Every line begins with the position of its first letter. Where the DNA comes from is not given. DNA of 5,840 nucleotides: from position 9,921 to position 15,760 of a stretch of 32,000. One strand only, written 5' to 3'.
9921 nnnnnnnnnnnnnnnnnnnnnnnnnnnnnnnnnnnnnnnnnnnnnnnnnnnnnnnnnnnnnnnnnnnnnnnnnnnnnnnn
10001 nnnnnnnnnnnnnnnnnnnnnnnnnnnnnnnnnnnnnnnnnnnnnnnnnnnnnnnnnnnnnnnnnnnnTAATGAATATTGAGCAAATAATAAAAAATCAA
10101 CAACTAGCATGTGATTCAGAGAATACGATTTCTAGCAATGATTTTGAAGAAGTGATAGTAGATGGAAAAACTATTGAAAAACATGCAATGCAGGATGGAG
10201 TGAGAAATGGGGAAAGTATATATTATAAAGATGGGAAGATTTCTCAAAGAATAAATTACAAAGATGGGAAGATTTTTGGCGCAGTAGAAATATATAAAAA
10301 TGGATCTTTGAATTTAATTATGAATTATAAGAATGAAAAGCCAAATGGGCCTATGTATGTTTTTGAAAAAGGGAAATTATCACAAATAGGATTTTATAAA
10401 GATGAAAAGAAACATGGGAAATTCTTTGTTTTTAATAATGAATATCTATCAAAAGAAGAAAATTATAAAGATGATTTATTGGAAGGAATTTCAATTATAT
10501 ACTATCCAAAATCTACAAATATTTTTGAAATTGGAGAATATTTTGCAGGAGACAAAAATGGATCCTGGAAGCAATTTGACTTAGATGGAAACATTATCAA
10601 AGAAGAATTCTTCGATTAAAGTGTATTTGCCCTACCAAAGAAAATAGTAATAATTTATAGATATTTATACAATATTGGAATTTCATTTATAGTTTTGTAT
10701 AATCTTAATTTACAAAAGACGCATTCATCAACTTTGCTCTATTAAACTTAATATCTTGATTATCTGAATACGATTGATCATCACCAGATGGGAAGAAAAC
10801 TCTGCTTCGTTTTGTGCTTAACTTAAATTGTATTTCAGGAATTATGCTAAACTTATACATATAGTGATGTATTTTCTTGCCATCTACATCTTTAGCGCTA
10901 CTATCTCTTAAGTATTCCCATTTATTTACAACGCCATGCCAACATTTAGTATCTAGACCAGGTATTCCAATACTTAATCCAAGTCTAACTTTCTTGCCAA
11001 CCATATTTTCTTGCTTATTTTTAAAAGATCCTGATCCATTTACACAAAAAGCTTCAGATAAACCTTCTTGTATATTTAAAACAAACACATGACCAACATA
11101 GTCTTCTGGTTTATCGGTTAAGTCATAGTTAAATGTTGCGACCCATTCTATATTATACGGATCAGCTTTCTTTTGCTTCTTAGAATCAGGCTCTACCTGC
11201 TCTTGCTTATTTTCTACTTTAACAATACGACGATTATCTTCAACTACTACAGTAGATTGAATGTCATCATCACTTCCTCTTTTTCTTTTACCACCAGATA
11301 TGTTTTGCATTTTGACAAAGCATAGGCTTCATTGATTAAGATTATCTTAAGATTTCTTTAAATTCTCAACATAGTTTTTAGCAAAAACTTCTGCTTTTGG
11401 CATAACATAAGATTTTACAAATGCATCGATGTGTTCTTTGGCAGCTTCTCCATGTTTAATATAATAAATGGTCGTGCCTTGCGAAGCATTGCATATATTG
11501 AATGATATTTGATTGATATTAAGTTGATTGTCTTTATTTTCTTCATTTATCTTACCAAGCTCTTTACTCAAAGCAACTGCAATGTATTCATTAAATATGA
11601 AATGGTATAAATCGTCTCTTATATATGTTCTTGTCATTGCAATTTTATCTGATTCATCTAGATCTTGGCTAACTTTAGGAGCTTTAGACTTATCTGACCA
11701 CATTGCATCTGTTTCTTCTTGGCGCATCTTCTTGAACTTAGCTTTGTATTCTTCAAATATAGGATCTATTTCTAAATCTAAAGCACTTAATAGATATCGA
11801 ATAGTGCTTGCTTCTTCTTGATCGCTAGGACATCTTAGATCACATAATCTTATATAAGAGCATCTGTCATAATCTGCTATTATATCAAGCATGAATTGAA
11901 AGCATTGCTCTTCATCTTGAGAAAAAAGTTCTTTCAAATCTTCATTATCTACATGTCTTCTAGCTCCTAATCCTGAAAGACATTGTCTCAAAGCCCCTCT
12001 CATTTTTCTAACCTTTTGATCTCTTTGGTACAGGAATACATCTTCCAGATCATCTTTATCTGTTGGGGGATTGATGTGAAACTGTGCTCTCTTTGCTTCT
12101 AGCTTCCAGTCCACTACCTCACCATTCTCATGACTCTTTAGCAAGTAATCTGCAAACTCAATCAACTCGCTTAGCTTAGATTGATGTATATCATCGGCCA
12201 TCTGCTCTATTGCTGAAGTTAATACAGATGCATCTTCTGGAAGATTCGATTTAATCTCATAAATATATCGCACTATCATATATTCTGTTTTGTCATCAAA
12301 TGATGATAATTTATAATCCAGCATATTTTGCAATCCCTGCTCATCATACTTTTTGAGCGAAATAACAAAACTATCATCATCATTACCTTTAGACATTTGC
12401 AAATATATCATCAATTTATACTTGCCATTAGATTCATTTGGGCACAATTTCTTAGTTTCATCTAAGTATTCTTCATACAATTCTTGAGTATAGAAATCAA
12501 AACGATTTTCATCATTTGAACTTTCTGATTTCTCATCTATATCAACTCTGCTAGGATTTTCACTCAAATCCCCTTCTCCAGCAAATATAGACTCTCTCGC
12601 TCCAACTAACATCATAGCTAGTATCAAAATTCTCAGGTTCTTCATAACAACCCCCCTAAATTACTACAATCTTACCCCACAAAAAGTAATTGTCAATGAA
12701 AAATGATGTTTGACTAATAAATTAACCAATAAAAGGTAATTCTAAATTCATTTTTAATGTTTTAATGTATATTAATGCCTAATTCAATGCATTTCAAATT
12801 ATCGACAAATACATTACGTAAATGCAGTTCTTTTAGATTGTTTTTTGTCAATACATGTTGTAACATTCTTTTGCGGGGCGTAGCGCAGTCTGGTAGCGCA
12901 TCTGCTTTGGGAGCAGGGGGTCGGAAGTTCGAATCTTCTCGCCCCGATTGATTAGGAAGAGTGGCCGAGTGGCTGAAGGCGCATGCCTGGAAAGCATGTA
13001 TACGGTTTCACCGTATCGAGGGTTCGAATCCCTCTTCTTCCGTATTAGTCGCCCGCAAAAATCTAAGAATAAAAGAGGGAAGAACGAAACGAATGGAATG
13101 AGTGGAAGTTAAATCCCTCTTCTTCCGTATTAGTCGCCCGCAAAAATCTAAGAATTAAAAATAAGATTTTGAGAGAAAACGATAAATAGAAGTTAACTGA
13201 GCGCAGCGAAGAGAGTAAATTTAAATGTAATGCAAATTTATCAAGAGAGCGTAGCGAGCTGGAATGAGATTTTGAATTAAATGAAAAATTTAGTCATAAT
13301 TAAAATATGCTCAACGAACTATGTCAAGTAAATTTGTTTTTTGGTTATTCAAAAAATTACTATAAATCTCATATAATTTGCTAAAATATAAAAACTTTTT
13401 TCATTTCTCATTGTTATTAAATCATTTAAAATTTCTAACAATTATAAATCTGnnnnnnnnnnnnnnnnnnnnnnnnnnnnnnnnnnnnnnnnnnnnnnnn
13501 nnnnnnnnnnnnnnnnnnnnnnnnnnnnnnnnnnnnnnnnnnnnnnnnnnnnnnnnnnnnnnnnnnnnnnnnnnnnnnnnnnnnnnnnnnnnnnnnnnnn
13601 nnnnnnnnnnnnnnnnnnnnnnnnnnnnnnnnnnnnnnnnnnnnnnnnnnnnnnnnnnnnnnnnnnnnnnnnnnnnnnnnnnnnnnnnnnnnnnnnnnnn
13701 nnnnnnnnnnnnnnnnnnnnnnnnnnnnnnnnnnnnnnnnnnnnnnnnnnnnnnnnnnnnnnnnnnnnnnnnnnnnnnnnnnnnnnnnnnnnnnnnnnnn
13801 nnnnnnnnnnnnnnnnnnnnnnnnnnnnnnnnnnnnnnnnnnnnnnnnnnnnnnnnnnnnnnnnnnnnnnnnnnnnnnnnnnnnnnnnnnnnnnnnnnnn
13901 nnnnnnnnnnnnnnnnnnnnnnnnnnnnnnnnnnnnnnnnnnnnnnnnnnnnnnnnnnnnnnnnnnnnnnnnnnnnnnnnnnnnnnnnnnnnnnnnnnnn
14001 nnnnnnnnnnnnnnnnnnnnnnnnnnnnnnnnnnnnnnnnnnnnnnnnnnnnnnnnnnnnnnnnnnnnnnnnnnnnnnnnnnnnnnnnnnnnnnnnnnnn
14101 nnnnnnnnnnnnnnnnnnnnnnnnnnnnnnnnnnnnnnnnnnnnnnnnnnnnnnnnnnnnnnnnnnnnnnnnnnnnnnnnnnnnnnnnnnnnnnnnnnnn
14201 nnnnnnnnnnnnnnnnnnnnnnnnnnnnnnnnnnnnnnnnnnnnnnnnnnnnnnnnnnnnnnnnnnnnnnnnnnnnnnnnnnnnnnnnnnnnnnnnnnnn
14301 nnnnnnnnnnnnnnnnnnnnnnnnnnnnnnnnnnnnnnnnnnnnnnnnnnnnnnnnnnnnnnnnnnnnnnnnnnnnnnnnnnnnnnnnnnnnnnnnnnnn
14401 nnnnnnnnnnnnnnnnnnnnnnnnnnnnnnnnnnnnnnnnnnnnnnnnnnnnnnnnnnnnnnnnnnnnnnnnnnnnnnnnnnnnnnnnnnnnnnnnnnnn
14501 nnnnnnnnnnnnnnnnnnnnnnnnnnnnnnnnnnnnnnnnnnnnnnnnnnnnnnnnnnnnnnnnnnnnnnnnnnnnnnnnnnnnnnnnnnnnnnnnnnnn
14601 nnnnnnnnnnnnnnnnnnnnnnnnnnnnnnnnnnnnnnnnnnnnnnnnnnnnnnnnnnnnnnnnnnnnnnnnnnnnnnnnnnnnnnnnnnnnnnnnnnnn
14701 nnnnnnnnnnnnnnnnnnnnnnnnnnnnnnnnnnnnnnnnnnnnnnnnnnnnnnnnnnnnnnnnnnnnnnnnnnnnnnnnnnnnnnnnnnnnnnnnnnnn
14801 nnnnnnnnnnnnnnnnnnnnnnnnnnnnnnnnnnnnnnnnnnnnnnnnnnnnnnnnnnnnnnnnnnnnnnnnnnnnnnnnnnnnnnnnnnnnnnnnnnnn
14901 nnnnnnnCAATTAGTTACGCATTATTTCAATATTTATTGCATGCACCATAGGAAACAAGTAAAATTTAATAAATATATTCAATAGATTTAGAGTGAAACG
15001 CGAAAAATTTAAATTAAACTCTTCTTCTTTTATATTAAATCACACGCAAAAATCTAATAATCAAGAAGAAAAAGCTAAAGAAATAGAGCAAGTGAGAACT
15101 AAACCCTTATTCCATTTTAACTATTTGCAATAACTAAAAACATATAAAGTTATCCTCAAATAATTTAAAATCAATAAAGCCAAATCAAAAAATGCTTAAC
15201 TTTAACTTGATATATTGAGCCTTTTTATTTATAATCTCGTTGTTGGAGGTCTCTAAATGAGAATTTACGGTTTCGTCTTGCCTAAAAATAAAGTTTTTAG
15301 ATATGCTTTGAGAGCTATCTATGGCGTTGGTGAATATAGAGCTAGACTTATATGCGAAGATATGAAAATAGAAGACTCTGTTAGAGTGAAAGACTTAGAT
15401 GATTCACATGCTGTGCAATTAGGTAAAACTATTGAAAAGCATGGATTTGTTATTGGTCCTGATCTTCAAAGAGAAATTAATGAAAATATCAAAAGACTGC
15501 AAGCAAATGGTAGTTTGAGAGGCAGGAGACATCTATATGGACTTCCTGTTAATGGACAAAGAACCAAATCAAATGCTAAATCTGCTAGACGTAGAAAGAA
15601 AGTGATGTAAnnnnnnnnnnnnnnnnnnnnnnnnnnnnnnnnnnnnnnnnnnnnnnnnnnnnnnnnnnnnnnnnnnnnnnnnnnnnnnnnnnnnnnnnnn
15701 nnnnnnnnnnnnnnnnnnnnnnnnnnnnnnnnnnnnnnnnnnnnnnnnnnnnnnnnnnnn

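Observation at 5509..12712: Mirror-image T6SS spike cassette: 2-kb inverted repeats around the vgrG 3' part could act as a recombination switch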

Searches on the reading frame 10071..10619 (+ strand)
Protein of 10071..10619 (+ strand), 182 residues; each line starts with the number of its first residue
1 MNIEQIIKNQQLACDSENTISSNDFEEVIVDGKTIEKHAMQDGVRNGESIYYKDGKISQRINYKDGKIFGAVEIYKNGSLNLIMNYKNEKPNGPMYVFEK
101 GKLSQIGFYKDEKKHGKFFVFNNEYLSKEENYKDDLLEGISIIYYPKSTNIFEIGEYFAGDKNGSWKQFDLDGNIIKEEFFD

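Call 5: search_protein_families(library=pfam, proteins=[window:10071-10619:+], max_evalue=0.01)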
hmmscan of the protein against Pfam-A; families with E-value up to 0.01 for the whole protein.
window:10071-10619:+ (182 aa): 1 family
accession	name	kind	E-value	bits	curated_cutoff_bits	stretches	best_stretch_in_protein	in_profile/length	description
PF07661.19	MORN_2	-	1.1e-08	34.7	29.6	0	49-65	6-22/22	MORN repeat variant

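Call 6: search_protein_families(library=ncbifam, proteins=[window:10071-10619:+], max_evalue=0.01)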
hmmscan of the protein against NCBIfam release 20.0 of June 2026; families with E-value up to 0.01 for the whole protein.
window:10071-10619:+ (182 aa): 1 family
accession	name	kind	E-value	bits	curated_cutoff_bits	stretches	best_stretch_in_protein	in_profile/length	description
NF033566.1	adhes_LIC20035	equivalog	1.5e-08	33.9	250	1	74-178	147-257/434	LIC20035 family adhesin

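Call 12: find_encoding_contigs(protein=window:10071-10619:+, flank=10000, max_places=10)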
Protein window:10071-10619:+ (182 aa): no gene with exactly this product is on record in the collection.

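Call 36: find_homologous_proteins(query=window:10071-10616:+, max_evalue=0.00001)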
Query window:10071-10616:+ (182 aa): 5 proteins with E <= 0.00001 among 340 candidates.
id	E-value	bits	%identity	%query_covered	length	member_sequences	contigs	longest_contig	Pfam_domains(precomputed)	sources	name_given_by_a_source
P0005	2.5e-114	398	100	100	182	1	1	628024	PF07661.20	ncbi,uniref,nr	ncbi:hypothetical protein FZC35_02615 [Candidatus Cytomitobacter indipagum]|uniref:Toxin-antitoxin s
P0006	4.8e-85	302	74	100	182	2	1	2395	PF07661.20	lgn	-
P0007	1.4e-72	262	67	100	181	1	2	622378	-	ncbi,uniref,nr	ncbi:toxin-antitoxin system YwqK family antitoxin [Candidatus Cytomitobacter primus]|uniref:Toxin-an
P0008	2.5e-7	49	29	79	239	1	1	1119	PF07661.20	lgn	-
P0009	8.0e-7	47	28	96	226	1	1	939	PF07661.20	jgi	-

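Call 37: find_encoding_contigs(protein=P0007, flank=10000, max_places=4)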
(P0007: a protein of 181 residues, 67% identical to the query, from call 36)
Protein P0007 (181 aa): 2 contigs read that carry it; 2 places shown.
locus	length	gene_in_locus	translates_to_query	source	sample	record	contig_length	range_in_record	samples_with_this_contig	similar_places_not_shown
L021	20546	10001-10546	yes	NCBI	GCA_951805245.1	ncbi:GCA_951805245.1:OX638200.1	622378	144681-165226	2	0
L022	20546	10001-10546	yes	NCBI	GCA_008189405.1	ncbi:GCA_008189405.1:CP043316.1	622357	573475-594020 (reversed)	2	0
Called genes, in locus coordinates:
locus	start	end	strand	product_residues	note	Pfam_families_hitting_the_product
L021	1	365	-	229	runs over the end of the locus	-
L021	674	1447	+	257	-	PF01026:TatD_DNase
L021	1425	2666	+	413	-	PF01743:PolyA_pol, PF12627:PolyA_pol_RNAbd (weak)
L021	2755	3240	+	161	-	PF03840:SecG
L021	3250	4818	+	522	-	PF06418:CTP_synth_N, PF00117:GATase, PF07722:Peptidase_C26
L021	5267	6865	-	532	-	-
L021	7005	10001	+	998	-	PF05954:Phage_GPD, PF04717:Phage_base_V, PF22178:Gp5_trimer_C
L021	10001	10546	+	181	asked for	-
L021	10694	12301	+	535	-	-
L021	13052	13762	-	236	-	PF00575:S1 (faint)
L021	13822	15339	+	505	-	PF03219:TLC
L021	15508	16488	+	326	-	PF01118:Semialdhyde_dh, PF02774:Semialdhyde_dhC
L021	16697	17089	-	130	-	PF00903:Glyoxalase, PF12681:Glyoxalase_2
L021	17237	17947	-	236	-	PF01113:DapB_N, PF05173:DapB_C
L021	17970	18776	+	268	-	PF02673:BacA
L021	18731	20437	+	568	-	PF07719:TPR_2 (faint), PF14559:TPR_19 (faint), PF00263:Secretin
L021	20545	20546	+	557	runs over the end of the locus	PF12799:LRR_4 (faint), PF13855:LRR_8 (faint)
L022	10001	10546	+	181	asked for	-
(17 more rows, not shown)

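Call 38: find_encoding_contigs(protein=P0006, flank=10000, max_places=4)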
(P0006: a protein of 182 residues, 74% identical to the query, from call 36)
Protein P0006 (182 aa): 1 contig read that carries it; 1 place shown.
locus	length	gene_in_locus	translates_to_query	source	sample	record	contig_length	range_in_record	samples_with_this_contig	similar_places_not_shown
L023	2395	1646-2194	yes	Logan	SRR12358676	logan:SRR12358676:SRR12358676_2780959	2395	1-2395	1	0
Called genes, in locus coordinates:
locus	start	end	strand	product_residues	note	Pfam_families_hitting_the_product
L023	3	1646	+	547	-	?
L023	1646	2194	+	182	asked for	PF07661:MORN_2 (faint)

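Call 72: search_protein_families(library=pfam, proteins=[L021:5270-6865:-, L021:10694-12298:+], max_evalue=1)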
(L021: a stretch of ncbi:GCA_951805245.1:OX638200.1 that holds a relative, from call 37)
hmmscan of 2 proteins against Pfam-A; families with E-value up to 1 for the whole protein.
L021:5270-6865:- (532 aa): 1 family
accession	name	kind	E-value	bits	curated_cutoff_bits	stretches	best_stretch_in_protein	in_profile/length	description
PF23952.1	LRR_EndoS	-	0.26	11.9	27.9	0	213-254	8-49/116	Endo-beta-N-acetylglucosaminidase EndoS LRR domain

L021:10694-12298:+ (535 aa): 1 family
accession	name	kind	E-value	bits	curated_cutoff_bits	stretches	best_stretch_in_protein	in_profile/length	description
PF13021.12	DUF3885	-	0.12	12.9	23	1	37-168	23-152/189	Domain of unknown function (DUF3885)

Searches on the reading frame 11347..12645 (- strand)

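Call 5: search_protein_families(library=pfam, proteins=[window:11347-12645:-], max_evalue=0.01)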
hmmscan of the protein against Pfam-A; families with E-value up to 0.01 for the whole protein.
window:11347-12645:- (432 aa): 1 family
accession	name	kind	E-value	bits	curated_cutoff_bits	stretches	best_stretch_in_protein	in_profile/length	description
PF21861.2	RepB_C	-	0.0097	16.3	27.3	0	144-172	6-34/58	Replication protein RepB, C-terminal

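Call 6: search_protein_families(library=ncbifam, proteins=[window:11347-12645:-], max_evalue=0.01)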
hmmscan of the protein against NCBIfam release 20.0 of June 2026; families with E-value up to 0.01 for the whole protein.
window:11347-12645:- (432 aa): 0 families

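Call 72: search_protein_families(library=pfam, proteins=[window:11350-12645:-], max_evalue=1)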
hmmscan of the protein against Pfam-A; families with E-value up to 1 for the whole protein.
window:11350-12645:- (432 aa): 3 families
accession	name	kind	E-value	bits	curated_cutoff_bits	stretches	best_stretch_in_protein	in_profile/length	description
PF21861.2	RepB_C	-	0.0097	16.3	27.3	0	144-172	6-34/58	Replication protein RepB, C-terminal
PF10360.14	DUF2433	-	0.03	14.9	27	1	287-404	4-113/124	Protein of unknown function (DUF2433)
PF25308.1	Rgr-1_C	-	0.031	14.2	27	1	92-155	74-136/183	Rgr-1, C-terminal domain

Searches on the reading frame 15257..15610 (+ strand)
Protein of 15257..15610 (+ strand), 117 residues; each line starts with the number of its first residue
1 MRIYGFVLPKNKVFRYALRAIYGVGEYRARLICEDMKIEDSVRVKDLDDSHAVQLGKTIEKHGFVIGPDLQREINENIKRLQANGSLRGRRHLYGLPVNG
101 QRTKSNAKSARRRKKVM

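Call 8: search_protein_families(library=pfam, proteins=[window:15257-15610:+], max_evalue=0.001)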
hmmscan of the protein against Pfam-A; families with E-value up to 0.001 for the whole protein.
window:15257-15610:+ (117 aa): 1 family
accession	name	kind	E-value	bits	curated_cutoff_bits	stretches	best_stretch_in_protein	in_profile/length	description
PF00416.27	Ribosomal_S13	-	3.7e-21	76.3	31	1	2-108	1-127/128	Ribosomal protein S13/S18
